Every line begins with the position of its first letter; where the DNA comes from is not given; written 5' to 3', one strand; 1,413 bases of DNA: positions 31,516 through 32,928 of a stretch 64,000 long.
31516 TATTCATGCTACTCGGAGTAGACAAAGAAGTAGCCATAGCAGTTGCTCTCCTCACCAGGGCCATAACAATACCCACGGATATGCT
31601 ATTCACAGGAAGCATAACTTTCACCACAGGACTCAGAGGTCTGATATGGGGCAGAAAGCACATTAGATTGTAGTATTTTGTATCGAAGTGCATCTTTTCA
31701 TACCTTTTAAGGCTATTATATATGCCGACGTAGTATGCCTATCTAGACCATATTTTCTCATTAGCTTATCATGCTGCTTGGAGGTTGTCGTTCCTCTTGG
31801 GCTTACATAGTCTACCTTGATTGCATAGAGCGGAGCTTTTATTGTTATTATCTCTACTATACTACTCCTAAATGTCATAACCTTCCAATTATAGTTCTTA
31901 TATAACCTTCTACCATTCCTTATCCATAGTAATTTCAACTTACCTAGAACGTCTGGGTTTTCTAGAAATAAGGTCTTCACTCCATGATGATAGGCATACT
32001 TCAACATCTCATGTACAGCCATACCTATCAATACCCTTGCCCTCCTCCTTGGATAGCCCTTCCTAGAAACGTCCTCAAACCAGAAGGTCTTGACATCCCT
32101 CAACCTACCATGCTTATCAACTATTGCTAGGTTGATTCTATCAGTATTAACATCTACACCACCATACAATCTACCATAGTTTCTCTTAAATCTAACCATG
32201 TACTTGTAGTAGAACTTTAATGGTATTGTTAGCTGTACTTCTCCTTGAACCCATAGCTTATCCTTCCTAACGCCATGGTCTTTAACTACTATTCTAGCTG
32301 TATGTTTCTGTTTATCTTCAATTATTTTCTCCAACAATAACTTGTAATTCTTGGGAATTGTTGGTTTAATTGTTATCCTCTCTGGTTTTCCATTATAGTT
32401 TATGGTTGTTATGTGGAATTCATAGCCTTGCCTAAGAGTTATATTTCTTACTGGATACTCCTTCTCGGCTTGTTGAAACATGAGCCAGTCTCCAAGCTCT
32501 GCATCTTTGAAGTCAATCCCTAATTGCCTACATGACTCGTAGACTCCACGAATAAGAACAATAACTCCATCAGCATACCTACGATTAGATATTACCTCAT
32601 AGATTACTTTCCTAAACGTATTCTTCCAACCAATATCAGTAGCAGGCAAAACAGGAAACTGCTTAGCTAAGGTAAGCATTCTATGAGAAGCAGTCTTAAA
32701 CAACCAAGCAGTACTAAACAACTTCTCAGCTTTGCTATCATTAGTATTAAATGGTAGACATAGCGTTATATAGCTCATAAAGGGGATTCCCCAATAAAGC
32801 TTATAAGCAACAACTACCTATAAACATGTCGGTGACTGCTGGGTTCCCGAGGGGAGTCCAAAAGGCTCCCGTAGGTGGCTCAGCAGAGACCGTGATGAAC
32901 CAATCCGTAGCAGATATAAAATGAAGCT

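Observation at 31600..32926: Standalone TnpB-like (IS605 OrfB) gene with an intact RuvC triad but no zinc finger, flanked by a structured hairpin and wedged against host genes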

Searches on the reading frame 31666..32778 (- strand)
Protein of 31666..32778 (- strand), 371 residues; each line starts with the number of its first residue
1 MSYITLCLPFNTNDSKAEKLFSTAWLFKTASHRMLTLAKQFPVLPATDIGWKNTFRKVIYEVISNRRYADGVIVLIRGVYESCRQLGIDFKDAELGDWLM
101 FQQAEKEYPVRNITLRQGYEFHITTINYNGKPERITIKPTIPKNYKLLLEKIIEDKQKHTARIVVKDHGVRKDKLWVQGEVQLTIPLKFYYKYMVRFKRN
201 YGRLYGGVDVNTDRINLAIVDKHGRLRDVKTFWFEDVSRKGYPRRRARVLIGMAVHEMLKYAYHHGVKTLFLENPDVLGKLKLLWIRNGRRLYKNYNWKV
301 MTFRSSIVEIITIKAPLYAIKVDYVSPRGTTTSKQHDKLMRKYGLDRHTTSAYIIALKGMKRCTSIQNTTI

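Call 3: search_protein_families(library=pfam, proteins=[window:31666-32778:-], max_evalue=10)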
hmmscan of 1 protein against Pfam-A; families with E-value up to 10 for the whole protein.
window:31666-32778:- (371 aa): 0 families

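Call 4: search_protein_families(library=ncbifam, proteins=[window:31666-32778:-], max_evalue=10)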
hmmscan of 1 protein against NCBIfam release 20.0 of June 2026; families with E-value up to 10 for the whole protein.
window:31666-32778:- (371 aa): 0 families

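Call 5: search_solved_structures(query=window:31666-32778:-, max_evalue=10, show_alignments=2)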
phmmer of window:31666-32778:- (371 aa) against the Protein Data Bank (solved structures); distinct sequences matched with E-value up to 10: 0.

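Call 6: find_homologous_proteins(query=window:31666-32778:-, max_evalue=0.001)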
Query window:31666-32778:- (371 aa): 770 proteins with E <= 0.001 among 3834 candidates; the best 120 are listed.
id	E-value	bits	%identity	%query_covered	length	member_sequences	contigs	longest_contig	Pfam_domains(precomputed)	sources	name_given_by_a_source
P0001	4.4e-251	850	100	100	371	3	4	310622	PF27229.1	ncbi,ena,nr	ncbi:MAG: hypothetical protein DRN15_00655 [Thermoprotei archaeon]|nr:MAG: hypothetical protein DRN1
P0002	2.2e-215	733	84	100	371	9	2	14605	PF27229.1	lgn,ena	-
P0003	1.0e-204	698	77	100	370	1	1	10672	PF27229.1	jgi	-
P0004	1.3e-203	694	77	100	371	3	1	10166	PF27229.1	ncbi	-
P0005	1.8e-203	694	77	100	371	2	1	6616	PF27229.1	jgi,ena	-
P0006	1.3e-202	691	77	97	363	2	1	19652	PF27229.1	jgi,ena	-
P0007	4.7e-201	686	76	100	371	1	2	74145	PF27229.1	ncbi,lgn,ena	-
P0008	1.6e-199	681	76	99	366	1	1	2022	PF27229.1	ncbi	-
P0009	9.1e-198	675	77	97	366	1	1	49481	PF27229.1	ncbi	-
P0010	1.0e-197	675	76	100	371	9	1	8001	PF27229.1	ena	-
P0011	6.3e-197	672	77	97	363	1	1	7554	PF27229.1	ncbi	-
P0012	1.2e-196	671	75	100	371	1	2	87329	PF27229.1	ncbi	-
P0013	4.0e-196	670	76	98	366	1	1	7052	PF27229.1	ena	-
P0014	7.1e-196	669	76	97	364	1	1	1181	PF27229.1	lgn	-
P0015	1.0e-195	668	76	98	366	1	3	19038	PF27229.1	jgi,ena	-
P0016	4.2e-195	666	74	100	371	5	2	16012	PF27229.1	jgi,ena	-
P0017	7.4e-195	665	74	100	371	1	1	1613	PF27229.1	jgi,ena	-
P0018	2.9e-194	663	77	97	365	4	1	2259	PF27229.1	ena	-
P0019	2.0e-193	661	74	100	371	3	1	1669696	PF27229.1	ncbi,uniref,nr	ncbi:hypothetical protein APE_1276 [Aeropyrum pernix K1]|uniref:Uncharacterized protein APE_1276 n=1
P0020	2.7e-192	657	74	97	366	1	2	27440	PF27229.1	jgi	jgi:hypothetical protein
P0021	3.5e-192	657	75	97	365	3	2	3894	PF27229.1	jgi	-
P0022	5.3e-192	656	74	97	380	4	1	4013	PF27229.1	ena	-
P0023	1.1e-191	655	75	97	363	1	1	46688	PF27229.1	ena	-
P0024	1.5e-191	654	73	100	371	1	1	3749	PF27229.1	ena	-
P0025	5.1e-191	653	73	100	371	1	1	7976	PF27229.1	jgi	-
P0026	6.7e-191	652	73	98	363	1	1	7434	PF27229.1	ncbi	-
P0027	9.3e-191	652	72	99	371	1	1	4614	PF27229.1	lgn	-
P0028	9.4e-191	652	72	100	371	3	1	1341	PF27229.1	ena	-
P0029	1.3e-190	651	72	100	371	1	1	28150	PF27229.1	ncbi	-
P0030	1.8e-190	651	73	100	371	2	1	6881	PF27229.1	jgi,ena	-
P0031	1.9e-190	651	74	97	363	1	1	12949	PF27229.1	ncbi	-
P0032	1.9e-189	648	72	98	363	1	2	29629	PF27229.1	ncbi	-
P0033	1.2e-188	645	75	97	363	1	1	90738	PF27229.1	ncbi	-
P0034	2.0e-188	644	73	97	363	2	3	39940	PF27229.1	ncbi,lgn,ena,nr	ncbi:MAG: hypothetical protein F7B17_05875 [Desulfurococcales archaeon]|nr:hypothetical protein [Des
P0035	2.4e-188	644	74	97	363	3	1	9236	PF27229.1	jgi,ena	-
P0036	2.5e-188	644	73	98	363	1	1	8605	PF27229.1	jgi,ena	-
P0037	3.6e-188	643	74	98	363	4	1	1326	PF27229.1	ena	-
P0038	1.6e-187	641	71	100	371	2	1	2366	PF27229.1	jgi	-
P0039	8.4e-187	639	72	98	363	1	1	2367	PF27229.1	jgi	-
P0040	1.0e-186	639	74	97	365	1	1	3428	PF27229.1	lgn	-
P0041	2.3e-186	637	75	99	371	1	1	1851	PF27229.1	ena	-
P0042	2.9e-186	637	73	97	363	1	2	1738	PF27229.1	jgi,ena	-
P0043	4.9e-186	636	70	100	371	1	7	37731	PF27229.1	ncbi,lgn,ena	-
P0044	1.1e-185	635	73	98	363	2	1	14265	PF27229.1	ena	-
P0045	1.3e-185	635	70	100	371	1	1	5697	PF27229.1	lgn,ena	-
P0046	2.0e-185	634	72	97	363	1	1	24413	PF27229.1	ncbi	-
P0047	1.2e-184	632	71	99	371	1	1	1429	PF27229.1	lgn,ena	-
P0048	1.8e-184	631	72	97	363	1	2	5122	PF27229.1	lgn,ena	-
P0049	3.6e-184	630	73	98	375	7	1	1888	PF27229.1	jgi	-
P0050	4.9e-184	630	71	97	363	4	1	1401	PF27229.1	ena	-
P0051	5.4e-184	630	71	98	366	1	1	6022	PF27229.1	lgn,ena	-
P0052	6.6e-184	629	73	97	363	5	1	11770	PF27229.1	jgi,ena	-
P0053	1.0e-183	629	71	98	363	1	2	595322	PF27229.1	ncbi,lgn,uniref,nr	ncbi:hypothetical protein [Vulcanisaeta sp. JCM 14467]|uniref:hypothetical protein n=1 Tax=Vulcanisa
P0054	5.0e-183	626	70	97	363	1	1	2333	PF27229.1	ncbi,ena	-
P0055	1.3e-182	625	70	98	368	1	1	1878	PF27229.1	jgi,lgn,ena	-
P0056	1.5e-182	625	71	98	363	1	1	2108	PF27229.1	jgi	-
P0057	3.1e-182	624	72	98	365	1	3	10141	PF27229.1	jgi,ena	-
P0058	3.5e-182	624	71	97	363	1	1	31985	PF27229.1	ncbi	-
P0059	6.4e-182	623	72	97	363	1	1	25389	PF27229.1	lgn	-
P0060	1.5e-181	622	69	97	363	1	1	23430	PF27229.1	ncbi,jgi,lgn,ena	-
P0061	3.5e-181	620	69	97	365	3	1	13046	PF27229.1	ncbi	-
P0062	6.9e-181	619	71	98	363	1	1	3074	PF27229.1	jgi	-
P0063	1.1e-180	619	68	97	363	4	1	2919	PF27229.1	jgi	-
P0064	1.6e-180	618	69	98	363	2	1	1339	PF27229.1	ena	-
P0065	1.9e-180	618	69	97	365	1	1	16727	PF27229.1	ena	-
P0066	3.5e-180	617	70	98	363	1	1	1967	PF27229.1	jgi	-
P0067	2.1e-179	614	69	98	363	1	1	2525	PF27229.1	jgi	-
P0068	3.0e-179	614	69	98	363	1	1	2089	PF27229.1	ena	-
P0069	4.2e-179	614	70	97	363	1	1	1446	PF27229.1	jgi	-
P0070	9.9e-179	612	69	99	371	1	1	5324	PF27229.1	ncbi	-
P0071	1.4e-178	612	71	97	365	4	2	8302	PF27229.1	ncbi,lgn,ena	-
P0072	2.5e-178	611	70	100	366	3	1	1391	PF27229.1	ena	-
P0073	4.4e-178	610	70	97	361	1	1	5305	PF27229.1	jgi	-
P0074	6.1e-178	610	68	98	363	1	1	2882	PF27229.1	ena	-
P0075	6.3e-178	610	74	91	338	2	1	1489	PF27229.1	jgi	-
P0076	7.2e-178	609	68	98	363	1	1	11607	PF27229.1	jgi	-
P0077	1.4e-177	609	68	98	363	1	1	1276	PF27229.1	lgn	-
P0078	2.5e-177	608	71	95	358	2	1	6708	PF27229.1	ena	-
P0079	2.9e-176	604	69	98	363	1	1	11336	PF27229.1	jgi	-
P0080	8.9e-176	603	69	98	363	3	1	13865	PF27229.1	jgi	-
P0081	9.2e-176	603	68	97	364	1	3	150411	PF27229.1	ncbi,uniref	ncbi:MAG: hypothetical protein QXP97_07535 [Desulfurococcus sp.]|uniref:hypothetical protein n=1 Tax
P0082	1.2e-174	599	67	98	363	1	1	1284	PF27229.1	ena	-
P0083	6.3e-174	596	68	98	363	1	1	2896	PF27229.1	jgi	-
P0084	1.9e-173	595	74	91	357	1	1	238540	PF27229.1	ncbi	-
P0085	2.4e-173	595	68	98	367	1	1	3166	PF27229.1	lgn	-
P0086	3.1e-173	594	67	100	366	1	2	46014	PF27229.1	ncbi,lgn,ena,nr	ncbi:MAG: hypothetical protein ACP6IQ_06800 [Candidatus Njordarchaeia archaeon]|nr:hypothetical prot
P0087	5.0e-173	594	67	98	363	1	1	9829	PF27229.1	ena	-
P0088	7.7e-172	590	68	98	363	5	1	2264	PF27229.1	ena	-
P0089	1.9e-170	585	67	97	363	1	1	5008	PF27229.1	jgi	-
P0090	9.1e-169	580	73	89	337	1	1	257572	PF27229.1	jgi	-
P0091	9.5e-167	573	65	97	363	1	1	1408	PF27229.1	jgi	-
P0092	2.7e-166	571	66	98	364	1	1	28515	PF27229.1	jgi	-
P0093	7.0e-166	570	66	98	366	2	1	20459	PF27229.1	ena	-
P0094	1.4e-165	569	64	98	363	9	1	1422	PF27229.1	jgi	jgi:hypothetical protein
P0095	1.4e-165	569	76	84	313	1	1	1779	PF27229.1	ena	-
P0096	3.7e-165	568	65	97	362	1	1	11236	PF27229.1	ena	-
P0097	5.4e-165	567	65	98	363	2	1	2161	PF27229.1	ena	-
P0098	1.0e-164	566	66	97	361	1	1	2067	PF27229.1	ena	-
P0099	1.2e-164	566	64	99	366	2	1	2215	PF27229.1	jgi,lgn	jgi:hypothetical protein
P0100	2.5e-164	565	76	84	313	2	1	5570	PF27229.1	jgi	-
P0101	3.4e-164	564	64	98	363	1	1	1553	PF27229.1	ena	-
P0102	1.3e-163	563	64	97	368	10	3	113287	PF27229.1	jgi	jgi:hypothetical protein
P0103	1.6e-163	562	66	97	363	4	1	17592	PF27229.1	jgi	jgi:IS605 OrfB family transposase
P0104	1.8e-163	562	63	97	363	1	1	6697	PF27229.1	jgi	-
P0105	1.8e-163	562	65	97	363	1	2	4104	PF27229.1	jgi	jgi:hypothetical protein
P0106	2.9e-163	561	64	98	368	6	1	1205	PF27229.1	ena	-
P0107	5.0e-163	561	64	97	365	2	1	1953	PF27229.1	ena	-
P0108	6.2e-163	560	63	97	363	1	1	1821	PF27229.1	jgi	jgi:hypothetical protein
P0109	6.4e-163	560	64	97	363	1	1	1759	PF27229.1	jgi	jgi:hypothetical protein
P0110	6.9e-163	560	64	97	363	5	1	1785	PF27229.1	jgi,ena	-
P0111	1.0e-162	560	64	97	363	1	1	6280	PF27229.1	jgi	jgi:hypothetical protein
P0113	1.5e-162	559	65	97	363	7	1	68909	PF27229.1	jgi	-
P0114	2.6e-162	558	64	97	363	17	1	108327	PF27229.1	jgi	-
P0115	3.7e-162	558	63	97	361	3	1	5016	PF27229.1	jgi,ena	-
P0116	4.1e-162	558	63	97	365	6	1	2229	PF27229.1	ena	-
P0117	4.7e-162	557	65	98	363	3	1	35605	PF27229.1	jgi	jgi:hypothetical protein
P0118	4.7e-162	557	65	98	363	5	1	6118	PF27229.1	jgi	-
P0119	9.6e-162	556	62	99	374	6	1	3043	PF27229.1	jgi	-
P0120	1.0e-161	556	62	98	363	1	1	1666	PF27229.1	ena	-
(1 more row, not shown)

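Call 7: search_protein_families(library=phrogs, proteins=[window:31666-32778:-], max_evalue=10)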
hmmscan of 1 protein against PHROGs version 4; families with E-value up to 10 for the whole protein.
window:31666-32778:- (371 aa): 0 families

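Call 13: find_related_loci(query=A1, collection=genome_contigs, flank=4000)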
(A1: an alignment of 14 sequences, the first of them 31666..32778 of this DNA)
Query A1 (371 aa) in genome_contigs; peptide patterns used: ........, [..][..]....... (x = any residue, [..] = any of these).
102 stretches matched a pattern; 48 encode a relative of the query (tblastn E <= 1e-3); 48 distinct loci.
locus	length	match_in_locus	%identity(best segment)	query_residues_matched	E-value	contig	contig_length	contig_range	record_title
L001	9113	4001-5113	84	1-371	0e+0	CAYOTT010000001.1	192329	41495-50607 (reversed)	MAG TPA_asm: uncultured Desulfurococcales archaeon isolate binchicken_co6_547 genome assembly, contig: NODE_10_length_19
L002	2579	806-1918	76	1-371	0e+0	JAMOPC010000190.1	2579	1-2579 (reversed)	MAG: Desulfurococcales archaeon isolate 4559-240_metabat1_scaf2bin.015 4559-240_scaffold_24617_c1, whole genome shotgun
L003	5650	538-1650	74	1-371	0e+0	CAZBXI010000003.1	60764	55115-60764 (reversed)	MAG TPA_asm: uncultured Desulfurococcales archaeon isolate binchicken_co6_532 genome assembly, contig: NODE_235_length_6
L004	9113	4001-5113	76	1-371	0e+0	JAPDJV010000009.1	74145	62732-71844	MAG: Thermoproteota archaeon isolate S9B2_HD70 c_000000000135, whole genome shotgun sequence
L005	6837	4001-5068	77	1-356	0e+0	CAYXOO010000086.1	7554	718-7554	MAG TPA_asm: uncultured Desulfurococcaceae archaeon isolate SRP141559_co1_255 genome assembly, contig: NODE_6063_length_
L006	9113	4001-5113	74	1-371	0e+0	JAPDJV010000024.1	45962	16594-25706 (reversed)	MAG: Thermoproteota archaeon isolate S9B2_HD70 c_000000000282, whole genome shotgun sequence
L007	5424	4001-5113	72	1-371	0e+0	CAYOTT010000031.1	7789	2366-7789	MAG TPA_asm: uncultured Desulfurococcales archaeon isolate binchicken_co6_547 genome assembly, contig: NODE_12099_length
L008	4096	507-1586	74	1-360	0e+0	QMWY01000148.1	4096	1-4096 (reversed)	MAG: Thermoprotei archaeon isolate B45_G16 B45_Guay16_scaffold_26434, whole genome shotgun sequence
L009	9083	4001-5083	73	1-361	0e+0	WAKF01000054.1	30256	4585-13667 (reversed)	MAG: Aeropyrum sp. isolate S012_63_esom k151_31091, whole genome shotgun sequence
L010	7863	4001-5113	70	1-371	0e+0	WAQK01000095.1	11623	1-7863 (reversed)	MAG: Pyrodictiaceae archaeon isolate S146_92_esom k151_713419, whole genome shotgun sequence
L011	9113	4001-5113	70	1-371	0e+0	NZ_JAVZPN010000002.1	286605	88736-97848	MAG: Desulfurococcus sp. isolate DRTY-7_201601_bins_7 DRTY-7_201601_bins_7_scaffold_2, whole genome shotgun sequence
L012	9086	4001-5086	71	1-362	0e+0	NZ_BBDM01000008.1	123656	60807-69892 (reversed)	Vulcanisaeta sp. JCM 14467, whole genome shotgun sequence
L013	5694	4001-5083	71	1-361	0e+0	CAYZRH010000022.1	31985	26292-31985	MAG TPA_asm: uncultured Desulfurococcaceae archaeon isolate SRP141559_co1_67 genome assembly, contig: NODE_532_length_31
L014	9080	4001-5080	71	1-360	0e+0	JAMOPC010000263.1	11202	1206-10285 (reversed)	MAG: Desulfurococcales archaeon isolate 4559-240_metabat1_scaf2bin.015 4559-240_scaffold_3190_c1, whole genome shotgun s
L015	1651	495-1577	68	1-361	0e+0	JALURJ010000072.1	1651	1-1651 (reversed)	MAG: Desulfurococcales archaeon isolate S146_metabat2_scaf2bin.046 S146_NODE_154422_length_1651_cov_1.082021, whole geno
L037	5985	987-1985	56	36-368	5e-135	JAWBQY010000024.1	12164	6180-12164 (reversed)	MAG: Sulfolobales archaeon isolate JZ-1_201705_bins_57 JZ-1_201705_bins_57_scaffold_24, whole genome shotgun sequence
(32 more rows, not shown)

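Call 28: predict_structure(alignment_id=A1)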
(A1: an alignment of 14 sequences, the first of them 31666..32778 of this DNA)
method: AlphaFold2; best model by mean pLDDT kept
length: 371 residues; sequences in the alignment: 14
mean_pLDDT: 77.4   pTM: 0.59
mean pLDDT of the five models: 77.4, 76.3, 75.8, 74.1, 70.4
residues with pLDDT >= 90: 64; 70-90: 233; 50-70: 33; < 50: 41
segments of 3 or more residues with pLDDT < 50: 97-111, 280-301, 369-371
pLDDT, mean of each block of 10 residues (from residue 1): 79 89 82 87 83 88 81 78 70 58 31 70 82 86 84 82 77 86 84 76 90 89 93 77 70 92 93 72 34 36 71 88 85 83 88 92 63 41
secondary structure, 60 per line:
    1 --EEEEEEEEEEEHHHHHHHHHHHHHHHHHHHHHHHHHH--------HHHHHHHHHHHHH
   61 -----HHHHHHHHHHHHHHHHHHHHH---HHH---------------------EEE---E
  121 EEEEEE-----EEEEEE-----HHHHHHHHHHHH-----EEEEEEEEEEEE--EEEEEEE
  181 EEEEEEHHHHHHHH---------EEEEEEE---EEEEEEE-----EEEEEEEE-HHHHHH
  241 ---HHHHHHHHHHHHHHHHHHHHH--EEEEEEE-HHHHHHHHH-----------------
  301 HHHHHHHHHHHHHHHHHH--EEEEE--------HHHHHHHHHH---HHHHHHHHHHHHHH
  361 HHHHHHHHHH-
elements in order: E3-13 H14-39 H48-60 H66-86 E114-116 E120-126 E132-137 H143-154 E160-171 E174-186 H187-194 E204-210 E214-220 E226-233 H235-240 H244-264 E267-273 H275-283 H301-318 E321-325 H334-343 H347-370

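Call 29: find_related_loci(query=A1, collection=metagenome_contigs, flank=2500)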
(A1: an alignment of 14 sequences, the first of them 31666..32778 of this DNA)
Query A1 (371 aa) in metagenome_contigs; peptide patterns used: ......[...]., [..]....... (x = any residue, [..] = any of these).
599 stretches matched a pattern (row limit reached: there are more); 290 encode a relative of the query (tblastn E <= 1e-3); the best 80 are kept; 80 distinct loci.
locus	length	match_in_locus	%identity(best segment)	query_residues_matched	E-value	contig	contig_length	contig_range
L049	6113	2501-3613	84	1-371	0e+0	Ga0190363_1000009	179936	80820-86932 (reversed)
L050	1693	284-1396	77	1-371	0e+0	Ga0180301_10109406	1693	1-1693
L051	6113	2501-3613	78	1-371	0e+0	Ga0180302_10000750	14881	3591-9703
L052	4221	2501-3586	78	1-362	0e+0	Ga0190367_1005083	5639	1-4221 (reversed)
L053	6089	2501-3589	78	1-362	0e+0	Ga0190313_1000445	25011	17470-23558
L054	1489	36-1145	74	1-370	0e+0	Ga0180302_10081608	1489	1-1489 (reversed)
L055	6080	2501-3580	78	1-360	0e+0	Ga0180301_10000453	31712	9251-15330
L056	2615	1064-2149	76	1-362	0e+0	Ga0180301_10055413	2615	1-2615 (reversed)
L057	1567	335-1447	74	1-371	0e+0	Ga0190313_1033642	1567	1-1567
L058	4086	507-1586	74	1-360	0e+0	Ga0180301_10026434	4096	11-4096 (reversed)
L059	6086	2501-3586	73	1-362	0e+0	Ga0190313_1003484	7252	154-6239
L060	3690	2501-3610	71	1-370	0e+0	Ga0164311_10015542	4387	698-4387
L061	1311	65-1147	73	1-361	0e+0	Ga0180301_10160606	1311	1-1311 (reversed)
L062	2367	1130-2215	72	1-362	0e+0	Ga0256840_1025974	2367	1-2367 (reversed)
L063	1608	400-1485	72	1-362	0e+0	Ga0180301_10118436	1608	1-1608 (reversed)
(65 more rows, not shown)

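Call 37: fold_search(model_id=the predicted structure, library=pdb)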
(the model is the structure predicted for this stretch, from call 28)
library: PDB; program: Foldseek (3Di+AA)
matches with E <= 10: 1277; with E <= 0.001: 47
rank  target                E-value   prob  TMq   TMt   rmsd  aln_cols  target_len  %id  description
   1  9i8y_A                2.3e-09  1.00  0.60  0.55   7.9       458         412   11  SpCas12Cas12f1 in complex with sgRNA and cognate DNA (released 2025-07-23)
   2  7l48_A                3.0e-09  1.00  0.46  0.35   9.2       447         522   11  Cryo-EM structure of a CRISPR-Cas12f Binary Complex (released 2021-06-02)
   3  7c7l_A                4.0e-09  1.00  0.52  0.41   8.1       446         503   11  Cryo-EM structure of the Cas12f1-sgRNA-target DNA complex (released 2020-12-23)
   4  8j3r_A                8.1e-09  1.00  0.50  0.45   9.9       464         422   14  Cryo-EM structure of the AsCas12f-HKRA-sgRNAS3-5v7-target DNA (released 2023-09-27)
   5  8j12_A                1.1e-08  1.00  0.51  0.45   9.6       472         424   12  Cryo-EM structure of the AsCas12f-sgRNA-target DNA ternary complex (released 2023-09-27)
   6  8dzj_A                2.1e-08  1.00  0.49  0.45   9.5       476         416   12  Cryo-EM structure of Acidibacillus sulfuroxidans Cas12f in complex with sgRNA and target DNA (released 2023-07-12)
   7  9n9c_A                4.0e-08  1.00  0.43  0.46   9.5       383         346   10  Cryo-EM structure of the dCas12f-gRNA complex (released 2025-12-24)
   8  9nzq_A                5.0e-08  1.00  0.52  0.47   8.6       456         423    8  Cryo-EM structure of OsCas12f-gRNA-DNA ternary complex. State II (released 2026-04-08)
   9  7n3o_A                5.3e-08  1.00  0.57  0.47  10.2       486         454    9  Cryo-EM structure of the Cas12k-sgRNA complex (released 2021-09-01)
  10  7c7l_B                5.3e-08  1.00  0.31  0.31  16.1       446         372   14  Cryo-EM structure of the Cas12f1-sgRNA-target DNA complex (released 2020-12-23)
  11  8axa_A                6.0e-08  1.00  0.57  0.47  10.7       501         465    8  Cryo-EM structure of shCas12k-sgRNA-dsDNA ternary complex (type V-K CRISPR-associated transposon) (released 2024-04-10)
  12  9n9m_A                8.3e-08  1.00  0.39  0.40  10.0       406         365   10  Cryo-EM structure of the dCas12f-gRNA-DNA complex (partial R-Loop) (released 2025-12-24)
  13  7wju_A                9.3e-08  1.00  0.48  0.45   9.6       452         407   12  Cryo-EM structure of the AsCas12f1-sgRNAv1-dsDNA ternary complex (released 2023-01-18)
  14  8j3r_B                9.3e-08  1.00  0.36  0.35  16.0       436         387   12  Cryo-EM structure of the AsCas12f-HKRA-sgRNAS3-5v7-target DNA (released 2023-09-27)
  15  8j1j_A                1.3e-07  1.00  0.45  0.40  10.0       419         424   13  Cryo-EM structure of the AsCas12f-YHAM-sgRNAS3-5v7-target DNA (released 2023-09-27)
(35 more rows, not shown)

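Call 55: search_solved_structures(query=A1, max_evalue=10, show_alignments=3)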
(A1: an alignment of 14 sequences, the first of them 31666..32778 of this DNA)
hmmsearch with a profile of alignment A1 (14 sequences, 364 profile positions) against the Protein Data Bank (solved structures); distinct sequences matched with E-value up to 10: 0.
